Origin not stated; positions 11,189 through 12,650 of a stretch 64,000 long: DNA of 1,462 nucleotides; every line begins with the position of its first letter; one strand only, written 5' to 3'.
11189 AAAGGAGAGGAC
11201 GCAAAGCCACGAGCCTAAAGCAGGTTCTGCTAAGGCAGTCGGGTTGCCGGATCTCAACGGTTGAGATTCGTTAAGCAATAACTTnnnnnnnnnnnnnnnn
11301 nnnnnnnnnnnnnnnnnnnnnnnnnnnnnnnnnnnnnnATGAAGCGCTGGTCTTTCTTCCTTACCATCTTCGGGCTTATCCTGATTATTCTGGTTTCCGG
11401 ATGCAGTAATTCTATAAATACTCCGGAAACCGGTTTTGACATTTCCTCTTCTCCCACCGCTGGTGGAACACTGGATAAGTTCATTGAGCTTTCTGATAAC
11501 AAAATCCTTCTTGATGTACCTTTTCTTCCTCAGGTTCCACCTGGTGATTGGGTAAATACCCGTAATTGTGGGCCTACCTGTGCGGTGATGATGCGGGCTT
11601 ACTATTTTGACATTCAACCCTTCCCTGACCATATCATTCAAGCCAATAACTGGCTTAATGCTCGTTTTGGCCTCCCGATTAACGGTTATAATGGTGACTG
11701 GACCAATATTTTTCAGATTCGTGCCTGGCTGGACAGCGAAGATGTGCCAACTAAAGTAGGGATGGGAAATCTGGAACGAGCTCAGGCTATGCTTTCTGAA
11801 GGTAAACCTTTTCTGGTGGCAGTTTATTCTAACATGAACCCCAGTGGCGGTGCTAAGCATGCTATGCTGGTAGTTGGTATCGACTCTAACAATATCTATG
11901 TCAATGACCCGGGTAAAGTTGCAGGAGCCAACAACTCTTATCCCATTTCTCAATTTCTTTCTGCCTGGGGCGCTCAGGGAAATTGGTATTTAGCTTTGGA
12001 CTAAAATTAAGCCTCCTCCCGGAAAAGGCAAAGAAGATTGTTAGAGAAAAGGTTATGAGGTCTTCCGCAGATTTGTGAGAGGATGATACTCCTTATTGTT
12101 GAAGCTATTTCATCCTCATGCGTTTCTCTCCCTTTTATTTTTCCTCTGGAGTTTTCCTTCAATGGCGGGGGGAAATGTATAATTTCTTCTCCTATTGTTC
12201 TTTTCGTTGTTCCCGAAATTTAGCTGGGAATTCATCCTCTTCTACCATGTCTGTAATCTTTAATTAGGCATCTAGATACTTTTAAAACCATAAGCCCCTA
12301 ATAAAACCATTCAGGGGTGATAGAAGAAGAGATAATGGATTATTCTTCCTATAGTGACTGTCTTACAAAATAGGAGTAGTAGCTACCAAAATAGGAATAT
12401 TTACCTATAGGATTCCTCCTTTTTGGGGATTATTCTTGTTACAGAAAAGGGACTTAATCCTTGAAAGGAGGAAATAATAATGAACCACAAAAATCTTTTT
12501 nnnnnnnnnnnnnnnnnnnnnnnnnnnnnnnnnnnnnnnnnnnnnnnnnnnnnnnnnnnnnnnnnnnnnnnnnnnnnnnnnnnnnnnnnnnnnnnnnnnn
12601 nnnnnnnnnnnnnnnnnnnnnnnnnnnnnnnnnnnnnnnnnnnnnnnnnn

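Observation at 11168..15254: Candidate new adhesion-control module: c-di-GMP riboswitch, C39-like Cys-peptidase lipoprotein, lipid-anchored Gly-hinged adhesin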

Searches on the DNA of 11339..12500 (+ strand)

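Call 12: search_rna_families(sources=[L003, L004, L005, L006, L007, L008, L009, L010, L011, L012, L013, L014], threshold=gathering)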
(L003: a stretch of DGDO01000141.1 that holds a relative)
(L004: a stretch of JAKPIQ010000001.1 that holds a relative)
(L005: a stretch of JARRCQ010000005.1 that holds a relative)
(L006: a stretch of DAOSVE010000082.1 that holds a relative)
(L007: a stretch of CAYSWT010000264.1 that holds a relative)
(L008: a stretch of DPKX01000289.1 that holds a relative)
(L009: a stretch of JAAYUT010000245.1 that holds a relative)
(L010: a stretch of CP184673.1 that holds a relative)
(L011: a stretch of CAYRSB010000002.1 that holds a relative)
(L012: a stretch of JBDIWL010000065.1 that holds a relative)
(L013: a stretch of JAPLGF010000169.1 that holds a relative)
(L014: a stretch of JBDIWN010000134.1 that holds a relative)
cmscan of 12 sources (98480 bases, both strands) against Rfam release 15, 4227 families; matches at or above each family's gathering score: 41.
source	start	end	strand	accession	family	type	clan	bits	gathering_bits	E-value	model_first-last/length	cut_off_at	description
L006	162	248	+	RF01051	c-di-GMP-I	Cis-reg; riboswitch;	CL00126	88.4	35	5.7e-16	1-87/87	no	c-di-GMP-I riboswitch aptamer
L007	841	926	+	RF01051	c-di-GMP-I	Cis-reg; riboswitch;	CL00126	87.4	35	9.6e-16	1-87/87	no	c-di-GMP-I riboswitch aptamer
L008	498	586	+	RF01051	c-di-GMP-I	Cis-reg; riboswitch;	CL00126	85.3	35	3.2e-15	1-87/87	no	c-di-GMP-I riboswitch aptamer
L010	7837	7923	+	RF01051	c-di-GMP-I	Cis-reg; riboswitch;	CL00126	83.8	35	7.5e-15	1-87/87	no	c-di-GMP-I riboswitch aptamer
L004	7819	7911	+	RF01051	c-di-GMP-I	Cis-reg; riboswitch;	CL00126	83.5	35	8.8e-15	1-87/87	no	c-di-GMP-I riboswitch aptamer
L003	7826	7911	+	RF01051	c-di-GMP-I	Cis-reg; riboswitch;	CL00126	81.4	35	2.9e-14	1-87/87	no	c-di-GMP-I riboswitch aptamer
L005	6336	6429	+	RF01051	c-di-GMP-I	Cis-reg; riboswitch;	CL00126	81.4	35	2.9e-14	1-87/87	no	c-di-GMP-I riboswitch aptamer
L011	7814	7901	+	RF01051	c-di-GMP-I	Cis-reg; riboswitch;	CL00126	81.1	35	3.4e-14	1-87/87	no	c-di-GMP-I riboswitch aptamer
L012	205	289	+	RF01051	c-di-GMP-I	Cis-reg; riboswitch;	CL00126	80.8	35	3.9e-14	1-87/87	no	c-di-GMP-I riboswitch aptamer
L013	2758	2845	+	RF01051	c-di-GMP-I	Cis-reg; riboswitch;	CL00126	77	35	3.4e-13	1-87/87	no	c-di-GMP-I riboswitch aptamer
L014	2204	2287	+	RF03167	c-di-GMP-I-GGC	Cis-reg; riboswitch;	CL00126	62.8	59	2.8e-12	1-80/80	no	c-di-GMP-I-GGC riboswitch aptamer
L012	3672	3763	+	RF00005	tRNA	Gene; tRNA;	CL00001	57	29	1.8e-09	1-71/71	no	tRNA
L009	1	63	+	RF01051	c-di-GMP-I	Cis-reg; riboswitch;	CL00126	49.3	35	2e-06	27-87/87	5'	c-di-GMP-I riboswitch aptamer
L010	4491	4520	-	RF01315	CRISPR-DR2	Gene; CRISPR;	CL00014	45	37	2.1e-05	1-30/30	no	CRISPR RNA direct repeat element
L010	4557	4586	-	RF01315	CRISPR-DR2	Gene; CRISPR;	CL00014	45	37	2.1e-05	1-30/30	no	CRISPR RNA direct repeat element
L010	4625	4654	-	RF01315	CRISPR-DR2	Gene; CRISPR;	CL00014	45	37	2.1e-05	1-30/30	no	CRISPR RNA direct repeat element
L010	4692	4721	-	RF01315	CRISPR-DR2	Gene; CRISPR;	CL00014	45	37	2.1e-05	1-30/30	no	CRISPR RNA direct repeat element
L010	4758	4787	-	RF01315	CRISPR-DR2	Gene; CRISPR;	CL00014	45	37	2.1e-05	1-30/30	no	CRISPR RNA direct repeat element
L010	4825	4854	-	RF01315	CRISPR-DR2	Gene; CRISPR;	CL00014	45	37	2.1e-05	1-30/30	no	CRISPR RNA direct repeat element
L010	4893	4922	-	RF01315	CRISPR-DR2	Gene; CRISPR;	CL00014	45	37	2.1e-05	1-30/30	no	CRISPR RNA direct repeat element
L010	4960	4989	-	RF01315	CRISPR-DR2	Gene; CRISPR;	CL00014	45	37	2.1e-05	1-30/30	no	CRISPR RNA direct repeat element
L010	5026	5055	-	RF01315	CRISPR-DR2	Gene; CRISPR;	CL00014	45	37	2.1e-05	1-30/30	no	CRISPR RNA direct repeat element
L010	5091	5120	-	RF01315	CRISPR-DR2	Gene; CRISPR;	CL00014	45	37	2.1e-05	1-30/30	no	CRISPR RNA direct repeat element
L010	5157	5186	-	RF01315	CRISPR-DR2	Gene; CRISPR;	CL00014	45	37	2.1e-05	1-30/30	no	CRISPR RNA direct repeat element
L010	5223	5252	-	RF01315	CRISPR-DR2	Gene; CRISPR;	CL00014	45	37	2.1e-05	1-30/30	no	CRISPR RNA direct repeat element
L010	5290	5319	-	RF01315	CRISPR-DR2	Gene; CRISPR;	CL00014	45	37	2.1e-05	1-30/30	no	CRISPR RNA direct repeat element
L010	5357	5386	-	RF01315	CRISPR-DR2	Gene; CRISPR;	CL00014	45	37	2.1e-05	1-30/30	no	CRISPR RNA direct repeat element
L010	5425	5454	-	RF01315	CRISPR-DR2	Gene; CRISPR;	CL00014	45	37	2.1e-05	1-30/30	no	CRISPR RNA direct repeat element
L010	5494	5523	-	RF01315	CRISPR-DR2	Gene; CRISPR;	CL00014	45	37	2.1e-05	1-30/30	no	CRISPR RNA direct repeat element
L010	5562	5591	-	RF01315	CRISPR-DR2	Gene; CRISPR;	CL00014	45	37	2.1e-05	1-30/30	no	CRISPR RNA direct repeat element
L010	5631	5660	-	RF01315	CRISPR-DR2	Gene; CRISPR;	CL00014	45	37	2.1e-05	1-30/30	no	CRISPR RNA direct repeat element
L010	5698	5727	-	RF01315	CRISPR-DR2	Gene; CRISPR;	CL00014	45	37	2.1e-05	1-30/30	no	CRISPR RNA direct repeat element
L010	5763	5792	-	RF01315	CRISPR-DR2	Gene; CRISPR;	CL00014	45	37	2.1e-05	1-30/30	no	CRISPR RNA direct repeat element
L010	5830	5859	-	RF01315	CRISPR-DR2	Gene; CRISPR;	CL00014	45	37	2.1e-05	1-30/30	no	CRISPR RNA direct repeat element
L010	5895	5924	-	RF01315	CRISPR-DR2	Gene; CRISPR;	CL00014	45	37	2.1e-05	1-30/30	no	CRISPR RNA direct repeat element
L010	5961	5990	-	RF01315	CRISPR-DR2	Gene; CRISPR;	CL00014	45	37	2.1e-05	1-30/30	no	CRISPR RNA direct repeat element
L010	6094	6123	-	RF01315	CRISPR-DR2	Gene; CRISPR;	CL00014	45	37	2.1e-05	1-30/30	no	CRISPR RNA direct repeat element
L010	6160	6189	-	RF01315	CRISPR-DR2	Gene; CRISPR;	CL00014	45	37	2.1e-05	1-30/30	no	CRISPR RNA direct repeat element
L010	6227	6256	-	RF01315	CRISPR-DR2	Gene; CRISPR;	CL00014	45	37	2.1e-05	1-30/30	no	CRISPR RNA direct repeat element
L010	6298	6327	-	RF01315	CRISPR-DR2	Gene; CRISPR;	CL00014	45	37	2.1e-05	1-30/30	no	CRISPR RNA direct repeat element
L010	6366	6395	-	RF01315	CRISPR-DR2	Gene; CRISPR;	CL00014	41.9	37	0.00014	1-30/30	no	CRISPR RNA direct repeat element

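Call 13: search_rna_families(sources=[L015, L016, L017, L018, L019, L020, L021, L022, L023, L024, L025, L026], threshold=gathering)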
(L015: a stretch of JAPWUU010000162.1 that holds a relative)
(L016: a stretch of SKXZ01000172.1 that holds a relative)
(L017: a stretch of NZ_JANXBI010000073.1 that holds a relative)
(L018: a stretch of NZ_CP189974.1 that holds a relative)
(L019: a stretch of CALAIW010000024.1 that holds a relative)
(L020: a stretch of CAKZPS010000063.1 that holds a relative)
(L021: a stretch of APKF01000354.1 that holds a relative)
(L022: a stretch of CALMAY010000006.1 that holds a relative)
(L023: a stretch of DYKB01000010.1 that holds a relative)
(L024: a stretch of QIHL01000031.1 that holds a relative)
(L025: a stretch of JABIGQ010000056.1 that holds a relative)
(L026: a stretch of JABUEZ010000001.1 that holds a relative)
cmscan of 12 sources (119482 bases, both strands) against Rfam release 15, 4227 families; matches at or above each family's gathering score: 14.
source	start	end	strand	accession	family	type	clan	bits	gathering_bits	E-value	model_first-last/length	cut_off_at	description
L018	7747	7833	+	RF01051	c-di-GMP-I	Cis-reg; riboswitch;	CL00126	82.4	35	2e-14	1-87/87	no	c-di-GMP-I riboswitch aptamer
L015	265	351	+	RF01051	c-di-GMP-I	Cis-reg; riboswitch;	CL00126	81.7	35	2.9e-14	1-87/87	no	c-di-GMP-I riboswitch aptamer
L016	6492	6579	+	RF01051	c-di-GMP-I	Cis-reg; riboswitch;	CL00126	78.9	35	1.4e-13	1-87/87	no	c-di-GMP-I riboswitch aptamer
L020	7798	7882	+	RF01051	c-di-GMP-I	Cis-reg; riboswitch;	CL00126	78.8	35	1.5e-13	1-87/87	no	c-di-GMP-I riboswitch aptamer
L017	7837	7921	+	RF01051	c-di-GMP-I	Cis-reg; riboswitch;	CL00126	76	35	7.3e-13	1-87/87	no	c-di-GMP-I riboswitch aptamer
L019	827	910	+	RF03167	c-di-GMP-I-GGC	Cis-reg; riboswitch;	CL00126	65.9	59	4.6e-13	1-80/80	no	c-di-GMP-I-GGC riboswitch aptamer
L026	7852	7935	+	RF03167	c-di-GMP-I-GGC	Cis-reg; riboswitch;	CL00126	64.6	59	1e-12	1-80/80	no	c-di-GMP-I-GGC riboswitch aptamer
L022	9633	9704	+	RF00005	tRNA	Gene; tRNA;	CL00001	61.2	29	1.6e-10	1-71/71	no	tRNA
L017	11133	11224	+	RF00005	tRNA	Gene; tRNA;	CL00001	57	29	2.2e-09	1-71/71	no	tRNA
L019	4474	4565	+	RF00005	tRNA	Gene; tRNA;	CL00001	57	29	2.2e-09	1-71/71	no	tRNA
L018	7176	7205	-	RF01315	CRISPR-DR2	Gene; CRISPR;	CL00014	44.8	37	2.9e-05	1-30/30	no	CRISPR RNA direct repeat element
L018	7040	7069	-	RF01315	CRISPR-DR2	Gene; CRISPR;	CL00014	41.8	37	0.00018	1-30/30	no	CRISPR RNA direct repeat element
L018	7108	7137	-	RF01315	CRISPR-DR2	Gene; CRISPR;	CL00014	41.8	37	0.00018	1-30/30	no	CRISPR RNA direct repeat element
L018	7243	7272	-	RF01315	CRISPR-DR2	Gene; CRISPR;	CL00014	41.8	37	0.00018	1-30/30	no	CRISPR RNA direct repeat element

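Call 51: search_rna_families(sources=[L035, L036, L037, L038, L039, L040, L041, L042, L043, L044, L045, L046, L047, L048, L049, L050, L051, L052, L053, L054], threshold=gathering)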
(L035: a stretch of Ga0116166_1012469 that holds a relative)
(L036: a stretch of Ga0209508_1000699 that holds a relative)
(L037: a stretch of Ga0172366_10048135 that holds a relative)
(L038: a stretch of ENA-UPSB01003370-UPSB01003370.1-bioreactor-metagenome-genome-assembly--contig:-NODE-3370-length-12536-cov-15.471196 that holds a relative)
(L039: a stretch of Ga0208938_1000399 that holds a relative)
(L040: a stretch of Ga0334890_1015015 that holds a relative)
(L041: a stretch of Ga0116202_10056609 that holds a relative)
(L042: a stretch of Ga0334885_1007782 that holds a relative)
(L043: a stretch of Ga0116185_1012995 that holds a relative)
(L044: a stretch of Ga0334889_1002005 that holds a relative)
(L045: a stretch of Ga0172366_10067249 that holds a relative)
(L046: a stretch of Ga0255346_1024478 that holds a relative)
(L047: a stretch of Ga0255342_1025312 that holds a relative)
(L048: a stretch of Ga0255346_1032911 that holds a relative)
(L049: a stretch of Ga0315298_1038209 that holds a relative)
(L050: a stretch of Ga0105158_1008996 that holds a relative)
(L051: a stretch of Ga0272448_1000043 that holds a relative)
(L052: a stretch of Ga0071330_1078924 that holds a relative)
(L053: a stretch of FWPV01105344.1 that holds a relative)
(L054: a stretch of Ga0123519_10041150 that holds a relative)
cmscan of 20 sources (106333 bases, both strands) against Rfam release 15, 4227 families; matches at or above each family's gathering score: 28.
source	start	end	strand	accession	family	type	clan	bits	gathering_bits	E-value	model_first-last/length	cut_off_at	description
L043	3271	3357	+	RF01051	c-di-GMP-I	Cis-reg; riboswitch;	CL00126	92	35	8.1e-17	1-87/87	no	c-di-GMP-I riboswitch aptamer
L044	4810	4896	+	RF01051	c-di-GMP-I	Cis-reg; riboswitch;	CL00126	92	35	8.1e-17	1-87/87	no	c-di-GMP-I riboswitch aptamer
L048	2324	2410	+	RF01051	c-di-GMP-I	Cis-reg; riboswitch;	CL00126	92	35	8.1e-17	1-87/87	no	c-di-GMP-I riboswitch aptamer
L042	4811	4897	+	RF01051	c-di-GMP-I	Cis-reg; riboswitch;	CL00126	89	35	4.4e-16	1-87/87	no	c-di-GMP-I riboswitch aptamer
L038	4820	4906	+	RF01051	c-di-GMP-I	Cis-reg; riboswitch;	CL00126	88.6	35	5.3e-16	1-87/87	no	c-di-GMP-I riboswitch aptamer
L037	1036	1121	+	RF01051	c-di-GMP-I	Cis-reg; riboswitch;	CL00126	87.4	35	1e-15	1-87/87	no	c-di-GMP-I riboswitch aptamer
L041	1034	1119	+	RF01051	c-di-GMP-I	Cis-reg; riboswitch;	CL00126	87.4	35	1e-15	1-87/87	no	c-di-GMP-I riboswitch aptamer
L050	1660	1746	+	RF01051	c-di-GMP-I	Cis-reg; riboswitch;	CL00126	85.1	35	4e-15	1-87/87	no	c-di-GMP-I riboswitch aptamer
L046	1180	1267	+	RF01051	c-di-GMP-I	Cis-reg; riboswitch;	CL00126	84.7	35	4.9e-15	1-87/87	no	c-di-GMP-I riboswitch aptamer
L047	2380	2467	+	RF01051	c-di-GMP-I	Cis-reg; riboswitch;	CL00126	84.7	35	4.9e-15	1-87/87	no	c-di-GMP-I riboswitch aptamer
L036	4819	4911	+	RF01051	c-di-GMP-I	Cis-reg; riboswitch;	CL00126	83.5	35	9.5e-15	1-87/87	no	c-di-GMP-I riboswitch aptamer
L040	1967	2055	+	RF01051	c-di-GMP-I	Cis-reg; riboswitch;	CL00126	83.3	35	1e-14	1-87/87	no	c-di-GMP-I riboswitch aptamer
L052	956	1042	+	RF01051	c-di-GMP-I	Cis-reg; riboswitch;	CL00126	83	35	1.2e-14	1-87/87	no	c-di-GMP-I riboswitch aptamer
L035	3310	3395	+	RF01051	c-di-GMP-I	Cis-reg; riboswitch;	CL00126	81.4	35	3.1e-14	1-87/87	no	c-di-GMP-I riboswitch aptamer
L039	4826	4911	+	RF01051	c-di-GMP-I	Cis-reg; riboswitch;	CL00126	81.4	35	3.1e-14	1-87/87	no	c-di-GMP-I riboswitch aptamer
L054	4348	4434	+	RF01051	c-di-GMP-I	Cis-reg; riboswitch;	CL00126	81.1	35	3.7e-14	1-87/87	no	c-di-GMP-I riboswitch aptamer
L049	1553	1640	+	RF01051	c-di-GMP-I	Cis-reg; riboswitch;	CL00126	77.8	35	2.3e-13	1-87/87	no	c-di-GMP-I riboswitch aptamer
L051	4854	4936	+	RF01051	c-di-GMP-I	Cis-reg; riboswitch;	CL00126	76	35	6.3e-13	1-87/87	no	c-di-GMP-I riboswitch aptamer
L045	1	80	+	RF01051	c-di-GMP-I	Cis-reg; riboswitch;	CL00126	70.8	35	1.2e-11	10-87/87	5'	c-di-GMP-I riboswitch aptamer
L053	315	399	+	RF03167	c-di-GMP-I-GGC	Cis-reg; riboswitch;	CL00126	65.5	59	5e-13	1-80/80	no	c-di-GMP-I-GGC riboswitch aptamer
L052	47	76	-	RF01315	CRISPR-DR2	Gene; CRISPR;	CL00014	48.7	37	2.4e-06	1-30/30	no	CRISPR RNA direct repeat element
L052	114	143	-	RF01315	CRISPR-DR2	Gene; CRISPR;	CL00014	48.7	37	2.4e-06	1-30/30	no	CRISPR RNA direct repeat element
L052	182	211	-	RF01315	CRISPR-DR2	Gene; CRISPR;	CL00014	48.7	37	2.4e-06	1-30/30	no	CRISPR RNA direct repeat element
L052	247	276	-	RF01315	CRISPR-DR2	Gene; CRISPR;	CL00014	48.7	37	2.4e-06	1-30/30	no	CRISPR RNA direct repeat element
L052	315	344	-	RF01315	CRISPR-DR2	Gene; CRISPR;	CL00014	48.7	37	2.4e-06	1-30/30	no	CRISPR RNA direct repeat element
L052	382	411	-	RF01315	CRISPR-DR2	Gene; CRISPR;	CL00014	48.7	37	2.4e-06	1-30/30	no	CRISPR RNA direct repeat element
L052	449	478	-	RF01315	CRISPR-DR2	Gene; CRISPR;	CL00014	48.7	37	2.4e-06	1-30/30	no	CRISPR RNA direct repeat element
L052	515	544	-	RF01315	CRISPR-DR2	Gene; CRISPR;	CL00014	48.7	37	2.4e-06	1-30/30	no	CRISPR RNA direct repeat element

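Call 52: search_rna_families(sources=[L055, L056, L057, L058, L059, L060, L061, L062, L063, L064, L065, L066, L067, L068, L069, L070, L071, L072, L073, L074], threshold=gathering)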
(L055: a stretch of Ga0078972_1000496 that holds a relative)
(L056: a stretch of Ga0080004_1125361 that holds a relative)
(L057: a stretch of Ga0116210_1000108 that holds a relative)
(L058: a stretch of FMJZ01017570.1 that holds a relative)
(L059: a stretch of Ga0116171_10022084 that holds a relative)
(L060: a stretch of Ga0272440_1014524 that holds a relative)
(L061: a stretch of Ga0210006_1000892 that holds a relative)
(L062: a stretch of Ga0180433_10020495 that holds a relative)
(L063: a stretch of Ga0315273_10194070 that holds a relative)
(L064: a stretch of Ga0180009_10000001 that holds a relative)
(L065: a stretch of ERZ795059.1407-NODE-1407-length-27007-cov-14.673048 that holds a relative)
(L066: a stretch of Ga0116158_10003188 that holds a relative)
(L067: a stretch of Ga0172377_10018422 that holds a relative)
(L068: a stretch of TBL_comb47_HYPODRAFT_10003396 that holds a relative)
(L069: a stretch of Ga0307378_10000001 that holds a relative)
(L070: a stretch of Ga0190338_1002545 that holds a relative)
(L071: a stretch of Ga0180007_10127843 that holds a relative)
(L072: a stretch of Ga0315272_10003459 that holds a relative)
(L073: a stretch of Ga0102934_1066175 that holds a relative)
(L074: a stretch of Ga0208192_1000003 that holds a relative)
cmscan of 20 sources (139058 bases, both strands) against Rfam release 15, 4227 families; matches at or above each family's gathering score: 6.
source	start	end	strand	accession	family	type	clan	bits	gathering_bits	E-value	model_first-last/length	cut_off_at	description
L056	4810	4896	+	RF01051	c-di-GMP-I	Cis-reg; riboswitch;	CL00126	81.1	35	4.8e-14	1-87/87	no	c-di-GMP-I riboswitch aptamer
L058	4814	4901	+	RF01051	c-di-GMP-I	Cis-reg; riboswitch;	CL00126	81.1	35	4.8e-14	1-87/87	no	c-di-GMP-I riboswitch aptamer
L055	4807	4894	+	RF01051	c-di-GMP-I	Cis-reg; riboswitch;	CL00126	79.2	35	1.4e-13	1-87/87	no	c-di-GMP-I riboswitch aptamer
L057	4798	4882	+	RF01051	c-di-GMP-I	Cis-reg; riboswitch;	CL00126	78.8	35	1.8e-13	1-87/87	no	c-di-GMP-I riboswitch aptamer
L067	1239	1325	+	RF00005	tRNA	Gene; tRNA;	CL00001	57.5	29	1.9e-09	1-71/71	no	tRNA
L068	27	117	+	RF00005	tRNA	Gene; tRNA;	CL00001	46.8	29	1.6e-06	1-71/71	no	tRNA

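Call 72: search_rna_families(source=window, start=12000, end=12500, threshold=evalue, max_evalue=10)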
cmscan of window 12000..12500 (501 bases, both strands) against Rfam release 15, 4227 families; matches with E-value up to 10: 3.
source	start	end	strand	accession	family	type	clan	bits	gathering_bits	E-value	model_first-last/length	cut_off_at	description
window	12210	12306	-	RF01205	snR62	Gene; snRNA; snoRNA; CD-box;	CL00055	23.3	55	5.1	1-100/100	no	Small nucleolar RNA snR62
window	12390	12482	+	RF01767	SAM-III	Cis-reg; riboswitch;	-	16.7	45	0.67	1-82/82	no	SAM-III riboswitch aptamer (SMK box)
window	12074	12120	+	RF00588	SNORD41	Gene; snRNA; snoRNA; CD-box;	CL00058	15.7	41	3.9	1-70/70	no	Small nucleolar RNA SNORD41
